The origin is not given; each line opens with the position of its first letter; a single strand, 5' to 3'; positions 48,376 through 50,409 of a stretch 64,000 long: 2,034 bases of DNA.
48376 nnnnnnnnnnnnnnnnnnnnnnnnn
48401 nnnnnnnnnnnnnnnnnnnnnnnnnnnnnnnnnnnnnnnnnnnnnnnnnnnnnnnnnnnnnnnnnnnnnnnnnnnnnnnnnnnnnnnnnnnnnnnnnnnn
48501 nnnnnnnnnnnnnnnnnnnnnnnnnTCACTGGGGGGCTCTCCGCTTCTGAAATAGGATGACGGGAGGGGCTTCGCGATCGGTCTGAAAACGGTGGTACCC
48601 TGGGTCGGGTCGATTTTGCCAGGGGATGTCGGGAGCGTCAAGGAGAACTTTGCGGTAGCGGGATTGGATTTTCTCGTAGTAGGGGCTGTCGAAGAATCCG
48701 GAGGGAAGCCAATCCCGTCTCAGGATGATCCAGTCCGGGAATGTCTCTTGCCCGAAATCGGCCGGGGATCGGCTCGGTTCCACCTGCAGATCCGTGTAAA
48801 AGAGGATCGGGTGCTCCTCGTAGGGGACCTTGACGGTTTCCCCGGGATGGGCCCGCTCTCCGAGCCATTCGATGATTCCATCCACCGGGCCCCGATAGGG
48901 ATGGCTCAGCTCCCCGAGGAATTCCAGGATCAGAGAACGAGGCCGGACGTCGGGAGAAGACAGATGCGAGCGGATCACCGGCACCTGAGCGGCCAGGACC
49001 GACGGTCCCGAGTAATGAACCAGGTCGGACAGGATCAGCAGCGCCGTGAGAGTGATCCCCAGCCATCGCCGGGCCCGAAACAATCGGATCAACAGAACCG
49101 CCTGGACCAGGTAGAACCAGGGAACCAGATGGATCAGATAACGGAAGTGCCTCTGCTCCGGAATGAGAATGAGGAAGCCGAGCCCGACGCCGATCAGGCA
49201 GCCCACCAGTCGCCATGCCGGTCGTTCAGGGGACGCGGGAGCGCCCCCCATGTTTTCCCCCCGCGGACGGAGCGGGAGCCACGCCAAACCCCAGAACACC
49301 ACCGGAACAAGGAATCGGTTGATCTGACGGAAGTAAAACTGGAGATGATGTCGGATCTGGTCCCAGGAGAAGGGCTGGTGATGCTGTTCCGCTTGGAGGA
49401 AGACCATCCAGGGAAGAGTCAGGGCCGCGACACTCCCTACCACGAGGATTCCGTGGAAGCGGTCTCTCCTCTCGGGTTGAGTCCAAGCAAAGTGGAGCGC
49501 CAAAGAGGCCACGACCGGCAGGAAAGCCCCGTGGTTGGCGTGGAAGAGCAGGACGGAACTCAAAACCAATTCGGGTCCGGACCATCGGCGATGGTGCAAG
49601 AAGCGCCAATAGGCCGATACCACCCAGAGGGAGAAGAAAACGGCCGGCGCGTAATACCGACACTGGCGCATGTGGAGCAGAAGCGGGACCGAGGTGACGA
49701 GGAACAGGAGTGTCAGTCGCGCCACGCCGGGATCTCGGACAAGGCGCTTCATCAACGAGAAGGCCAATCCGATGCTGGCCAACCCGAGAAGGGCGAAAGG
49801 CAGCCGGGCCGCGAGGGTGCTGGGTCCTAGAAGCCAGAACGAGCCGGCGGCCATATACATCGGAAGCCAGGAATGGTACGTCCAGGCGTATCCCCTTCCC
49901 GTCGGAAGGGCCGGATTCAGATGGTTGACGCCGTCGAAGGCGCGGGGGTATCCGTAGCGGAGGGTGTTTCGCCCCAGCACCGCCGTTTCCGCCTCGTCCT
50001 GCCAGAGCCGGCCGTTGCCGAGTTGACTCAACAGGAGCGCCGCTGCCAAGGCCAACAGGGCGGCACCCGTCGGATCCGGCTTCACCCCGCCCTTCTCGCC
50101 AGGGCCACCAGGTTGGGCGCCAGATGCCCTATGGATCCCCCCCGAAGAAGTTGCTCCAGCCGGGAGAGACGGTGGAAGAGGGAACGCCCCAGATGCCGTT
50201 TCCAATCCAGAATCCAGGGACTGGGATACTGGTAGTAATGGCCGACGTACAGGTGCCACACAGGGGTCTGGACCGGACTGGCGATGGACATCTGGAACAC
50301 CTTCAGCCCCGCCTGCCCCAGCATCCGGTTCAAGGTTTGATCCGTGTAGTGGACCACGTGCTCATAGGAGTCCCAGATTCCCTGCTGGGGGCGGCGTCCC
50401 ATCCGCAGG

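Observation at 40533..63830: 23-kb envelope glycan/LPS locus with an Arn-like module (ArnC-like, ArnT-like, UXS/ArnA-decarboxylase-like, two CE4 enzymes) and four SAM methyltransferases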

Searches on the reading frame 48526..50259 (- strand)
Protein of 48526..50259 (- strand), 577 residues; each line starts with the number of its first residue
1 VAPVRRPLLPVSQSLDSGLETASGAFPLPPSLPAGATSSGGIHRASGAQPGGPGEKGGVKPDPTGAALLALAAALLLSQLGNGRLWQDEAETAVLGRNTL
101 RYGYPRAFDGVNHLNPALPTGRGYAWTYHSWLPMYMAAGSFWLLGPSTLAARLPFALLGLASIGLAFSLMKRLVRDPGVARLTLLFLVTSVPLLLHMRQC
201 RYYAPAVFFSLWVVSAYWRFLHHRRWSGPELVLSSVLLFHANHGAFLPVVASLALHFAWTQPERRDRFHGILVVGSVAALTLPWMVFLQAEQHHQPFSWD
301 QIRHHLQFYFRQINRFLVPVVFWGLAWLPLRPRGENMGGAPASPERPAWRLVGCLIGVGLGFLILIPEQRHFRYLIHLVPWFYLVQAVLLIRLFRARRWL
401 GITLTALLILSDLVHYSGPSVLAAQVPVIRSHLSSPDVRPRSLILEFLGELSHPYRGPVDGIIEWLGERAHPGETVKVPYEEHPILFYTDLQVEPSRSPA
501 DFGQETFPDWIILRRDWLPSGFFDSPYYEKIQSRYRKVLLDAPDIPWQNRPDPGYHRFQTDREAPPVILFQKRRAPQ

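Call 4: search_protein_families(library=pfam, proteins=[window:48526-50259:-])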
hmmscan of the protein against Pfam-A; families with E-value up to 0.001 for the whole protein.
window:48526-50259:- (577 aa): 1 family
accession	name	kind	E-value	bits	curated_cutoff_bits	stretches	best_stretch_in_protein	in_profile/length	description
PF13231.12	PMT_2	-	0.00086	20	26.1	1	130-228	3-100/160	Dolichyl-phosphate-mannose-protein mannosyltransferase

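Call 9: search_protein_families(library=ncbifam, proteins=[window:48526-50259:-], max_evalue=0.00001)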
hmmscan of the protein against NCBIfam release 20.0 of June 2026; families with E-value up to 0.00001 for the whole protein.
window:48526-50259:- (577 aa): 0 families

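Call 14: search_solved_structures(query=window:48526-50085:-, max_evalue=10)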
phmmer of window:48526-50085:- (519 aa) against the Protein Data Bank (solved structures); distinct sequences matched with E-value up to 10: 0.

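Call 16: find_homologous_proteins(query=window:48526-50085:-, max_evalue=0.00001)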
Query window:48526-50085:- (519 aa): 299 proteins with E <= 0.00001 among 8000 candidates; the best 120 are listed.
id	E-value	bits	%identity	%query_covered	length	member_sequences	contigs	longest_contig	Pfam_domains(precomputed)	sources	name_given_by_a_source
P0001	0.0e+0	1202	100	100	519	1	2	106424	-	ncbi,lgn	-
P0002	2.5e-219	748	64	95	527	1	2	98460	PF13231.13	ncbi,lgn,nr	ncbi:MAG: glycosyltransferase family 39 protein [Candidatus Omnitrophica bacterium]|nr:glycosyltrans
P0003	8.3e-216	736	62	96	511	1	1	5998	PF13231.13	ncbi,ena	-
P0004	1.8e-213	728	62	95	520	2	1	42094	-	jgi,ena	-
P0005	1.9e-213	728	63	99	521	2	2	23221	PF13231.13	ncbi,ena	-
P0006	4.5e-203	694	59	99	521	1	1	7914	PF13231.13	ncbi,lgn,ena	-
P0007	8.0e-203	693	58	99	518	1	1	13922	PF13231.13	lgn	-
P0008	3.2e-202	691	60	95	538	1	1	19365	PF13231.13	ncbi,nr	ncbi:MAG: glycosyltransferase family 39 protein [Candidatus Omnitrophica bacterium]|nr:glycosyltrans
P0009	1.8e-201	689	60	99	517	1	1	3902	PF13231.13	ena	-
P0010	1.2e-195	670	59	99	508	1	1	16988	PF13231.13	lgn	-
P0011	1.7e-195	669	58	99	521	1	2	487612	PF13231.13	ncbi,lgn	-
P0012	4.8e-194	664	59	98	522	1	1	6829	-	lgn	-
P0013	4.8e-194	664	59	99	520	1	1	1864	-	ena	-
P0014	6.3e-192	657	58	95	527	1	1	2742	PF02366.25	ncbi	-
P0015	2.3e-191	655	58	98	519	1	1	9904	PF13231.13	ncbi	-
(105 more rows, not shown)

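Call 17: find_encoding_contigs(protein=P0001, flank=10000, max_places=3)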
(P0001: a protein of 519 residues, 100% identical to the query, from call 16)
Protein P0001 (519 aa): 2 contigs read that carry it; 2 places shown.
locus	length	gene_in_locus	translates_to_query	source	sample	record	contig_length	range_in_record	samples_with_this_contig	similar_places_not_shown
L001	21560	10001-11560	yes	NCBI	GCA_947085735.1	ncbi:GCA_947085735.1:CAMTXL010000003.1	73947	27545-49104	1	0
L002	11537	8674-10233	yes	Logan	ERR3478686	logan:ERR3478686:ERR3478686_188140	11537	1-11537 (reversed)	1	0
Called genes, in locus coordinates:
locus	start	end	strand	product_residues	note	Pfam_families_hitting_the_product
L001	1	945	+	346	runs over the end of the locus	PF13439:Glyco_transf_4, PF13579:Glyco_trans_4_4, PF20706:GT4-conflict, PF00534:Glycos_transf_1, PF13692:Glyco_trans_1_4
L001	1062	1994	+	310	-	PF01073:3Beta_HSD (weak), PF01370:Epimerase, PF02719:Polysacc_synt_2 (weak), PF16363:GDP_Man_Dehyd, PF07993:NAD_binding_4, PF02719:Polysacc_synt_2 (weak)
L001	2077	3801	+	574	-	PF22148:Fervidolysin_NPro-like (weak), PF00082:Peptidase_S8, PF13385:Laminin_G_3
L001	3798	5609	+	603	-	PF00953:Glycos_transf_4, PF13727:CoA_binding_3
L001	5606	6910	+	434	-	PF04932:Wzy_C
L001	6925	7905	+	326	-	PF01075:Glyco_transf_9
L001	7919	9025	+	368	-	PF01075:Glyco_transf_9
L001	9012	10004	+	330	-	PF13489:Methyltransf_23, PF07021:MetW, PF13847:Methyltransf_31, PF08241:Methyltransf_11, PF08242:Methyltransf_12, PF13649:Methyltransf_25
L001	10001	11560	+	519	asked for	-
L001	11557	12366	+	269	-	PF13489:Methyltransf_23, PF08241:Methyltransf_11, PF08242:Methyltransf_12, PF13649:Methyltransf_25, PF13847:Methyltransf_31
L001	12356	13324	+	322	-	PF00535:Glycos_transf_2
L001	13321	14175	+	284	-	PF00535:Glycos_transf_2 (weak)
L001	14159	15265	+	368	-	PF00535:Glycos_transf_2, PF13641:Glyco_tranf_2_3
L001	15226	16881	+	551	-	PF00535:Glycos_transf_2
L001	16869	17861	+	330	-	PF01073:3Beta_HSD, PF01370:Epimerase, PF02719:Polysacc_synt_2, PF04321:RmlD_sub_bind, PF16363:GDP_Man_Dehyd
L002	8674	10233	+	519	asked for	-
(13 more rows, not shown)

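Call 18: find_encoding_contigs(protein=P0002, flank=10000, max_places=2)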
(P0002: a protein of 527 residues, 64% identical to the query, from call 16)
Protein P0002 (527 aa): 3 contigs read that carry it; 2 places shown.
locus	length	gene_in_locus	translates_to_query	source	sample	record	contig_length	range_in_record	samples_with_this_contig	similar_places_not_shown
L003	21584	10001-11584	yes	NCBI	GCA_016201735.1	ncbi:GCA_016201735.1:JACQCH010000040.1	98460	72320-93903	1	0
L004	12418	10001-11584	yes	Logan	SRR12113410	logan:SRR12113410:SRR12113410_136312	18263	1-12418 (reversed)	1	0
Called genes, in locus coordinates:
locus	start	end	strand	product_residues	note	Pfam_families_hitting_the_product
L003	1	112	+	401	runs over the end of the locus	PF13231:PMT_2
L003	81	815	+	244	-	PF13641:Glyco_tranf_2_3 (weak), PF00535:Glycos_transf_2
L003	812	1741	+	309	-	PF01073:3Beta_HSD, PF01370:Epimerase, PF02719:Polysacc_synt_2 (weak), PF04321:RmlD_sub_bind, PF05368:NmrA, PF07993:NAD_binding_4 (faint), PF13460:NAD_binding_10, PF16363:GDP_Man_Dehyd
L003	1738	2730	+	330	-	PF01073:3Beta_HSD, PF01370:Epimerase, PF02719:Polysacc_synt_2, PF04321:RmlD_sub_bind (weak), PF16363:GDP_Man_Dehyd, PF07993:NAD_binding_4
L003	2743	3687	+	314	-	-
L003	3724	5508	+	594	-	PF00953:Glycos_transf_4, PF13727:CoA_binding_3, PF17836:PglD_N (weak)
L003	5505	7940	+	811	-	PF04932:Wzy_C, PF13439:Glyco_transf_4, PF13579:Glyco_trans_4_4, PF20706:GT4-conflict, PF00534:Glycos_transf_1, PF13524:Glyco_trans_1_2 (weak), PF13692:Glyco_trans_1_4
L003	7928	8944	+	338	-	PF01075:Glyco_transf_9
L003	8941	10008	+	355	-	PF01075:Glyco_transf_9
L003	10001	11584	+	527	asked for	PF13231:PMT_2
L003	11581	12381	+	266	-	PF13489:Methyltransf_23, PF13649:Methyltransf_25, PF13847:Methyltransf_31, PF08241:Methyltransf_11, PF08242:Methyltransf_12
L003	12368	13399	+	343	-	PF00535:Glycos_transf_2, PF13641:Glyco_tranf_2_3 (faint)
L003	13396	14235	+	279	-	PF00535:Glycos_transf_2 (weak)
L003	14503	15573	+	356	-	PF00535:Glycos_transf_2, PF13641:Glyco_tranf_2_3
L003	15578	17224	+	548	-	PF00535:Glycos_transf_2, PF10111:Glyco_tranf_2_2 (faint), PF00535:Glycos_transf_2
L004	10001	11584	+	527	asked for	PF13231:PMT_2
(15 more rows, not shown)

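Call 25: find_related_loci(query=A1, collection=genome_contigs, flank=10000)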
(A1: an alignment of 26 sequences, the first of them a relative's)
Query A1 (519 aa) in genome_contigs; peptide patterns used: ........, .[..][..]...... (x = any residue, [..] = any of these).
209 stretches matched a pattern; 200 encode a relative of the query (tblastn E <= 1e-3); the best 80 are kept; 79 distinct loci.
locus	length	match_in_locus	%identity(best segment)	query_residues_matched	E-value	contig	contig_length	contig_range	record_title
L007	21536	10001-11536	58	4-515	0e+0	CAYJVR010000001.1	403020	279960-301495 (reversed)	MAG TPA_asm: uncultured Planctomycetia bacterium isolate ERP125453_co1_218 genome assembly, contig: NODE_3_length_403020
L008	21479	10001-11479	64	26-516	0e+0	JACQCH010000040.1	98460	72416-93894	MAG: Candidatus Omnitrophota bacterium isolate NC_groundwater_963_Pr1_S-0.2um_59_43 Montesol18-Sp2_coassembly_scaffold_6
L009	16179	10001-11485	59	1-515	0e+0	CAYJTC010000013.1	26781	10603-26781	MAG TPA_asm: uncultured Planctomycetia bacterium isolate ERP125453_co1_454 genome assembly, contig: NODE_1553_length_267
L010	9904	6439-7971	58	9-519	0e+0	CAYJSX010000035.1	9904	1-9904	MAG TPA_asm: uncultured Planctomycetia bacterium isolate ERP125453_co1_275 genome assembly, contig: NODE_8039_length_990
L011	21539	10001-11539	54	4-515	0e+0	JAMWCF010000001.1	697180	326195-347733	MAG: Candidatus Omnitrophota bacterium isolate JZ-2.bins.99.201901 NODE_8_length_697180_cov_2.509274, whole genome shotg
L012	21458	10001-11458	56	1-515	0e+0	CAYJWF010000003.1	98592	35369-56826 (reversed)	MAG TPA_asm: uncultured Planctomycetia bacterium isolate ERP125453_co1_501 genome assembly, contig: NODE_107_length_9859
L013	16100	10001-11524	60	24-514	1e-180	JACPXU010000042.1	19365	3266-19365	MAG: Candidatus Omnitrophota bacterium isolate NC_groundwater_845_Pr1_B-0.1um_65_10 Montesol18_Bp1_scaffold_615946, whol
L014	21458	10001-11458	59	26-519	1e-179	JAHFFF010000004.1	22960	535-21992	MAG: Candidatus Omnitrophota bacterium isolate nzgw286 NODE_1276_length_22961_cov_3.728459, whole genome shotgun sequenc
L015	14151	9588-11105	56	23-514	7e-173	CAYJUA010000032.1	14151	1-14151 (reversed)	MAG TPA_asm: uncultured Planctomycetia bacterium isolate ERP125453_co1_428 genome assembly, contig: NODE_4581_length_141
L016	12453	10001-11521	56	9-515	6e-170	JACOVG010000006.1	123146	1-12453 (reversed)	MAG: Candidatus Omnitrophota bacterium isolate NC_groundwater_94_Ag_S2p5_63_724 S_2p5_S6_170907_scaffold_810531, whole g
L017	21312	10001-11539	59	4-516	0e+0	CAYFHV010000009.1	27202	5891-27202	MAG TPA_asm: uncultured Planctomycetia bacterium isolate ERP013524_co1_43 genome assembly, contig: NODE_273_length_27202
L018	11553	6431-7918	59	21-515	7e-169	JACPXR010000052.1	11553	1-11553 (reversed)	MAG: Candidatus Omnitrophota bacterium isolate NC_groundwater_842_Pr1_B-0.1um_62_9 Montesol18_Bp1_scaffold_590139, whole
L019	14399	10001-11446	53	24-515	4e-161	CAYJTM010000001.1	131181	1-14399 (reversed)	MAG TPA_asm: uncultured Planctomycetia bacterium isolate ERP125453_co1_224 genome assembly, contig: NODE_52_length_13118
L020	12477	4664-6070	55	24-514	1e-152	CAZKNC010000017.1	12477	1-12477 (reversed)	MAG TPA_asm: uncultured Planctomycetia bacterium isolate binchicken_co95_84 genome assembly, contig: NODE_2479_length_12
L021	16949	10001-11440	55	20-515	1e-145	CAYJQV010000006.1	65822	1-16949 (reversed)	MAG TPA_asm: uncultured Planctomycetia bacterium isolate ERP125453_co1_223 genome assembly, contig: NODE_257_length_6582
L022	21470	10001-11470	51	24-515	2e-144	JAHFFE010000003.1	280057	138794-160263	MAG: Candidatus Omnitrophota bacterium isolate nzgw285 NODE_46_length_280058_cov_4.107253, whole genome shotgun sequence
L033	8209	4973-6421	40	10-515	2e-99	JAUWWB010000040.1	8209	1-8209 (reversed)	MAG: Candidatus Omnitrophota bacterium isolate CSMAG_2647 CSMAG_2647_k127_4185291_length_8209_cov_8.0000, whole genome s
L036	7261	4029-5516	40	4-519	1e-97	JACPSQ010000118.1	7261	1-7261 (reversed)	MAG: Candidatus Omnitrophota bacterium isolate NC_groundwater_710_Ag_S-0.2um_63_12 S36_SO-2_scaffold_733457, whole genom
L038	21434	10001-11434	35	19-516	1e-97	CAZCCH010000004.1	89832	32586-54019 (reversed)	MAG TPA_asm: uncultured Planctomycetia bacterium isolate SRP077602_co2_372 genome assembly, contig: NODE_337_length_8983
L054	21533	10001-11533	34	20-515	6e-76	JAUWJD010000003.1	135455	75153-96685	MAG: Chloroflexota bacterium isolate CSMAG_2311 CSMAG_2311_k127_1250624_length_135455_cov_15.9569, whole genome shotgun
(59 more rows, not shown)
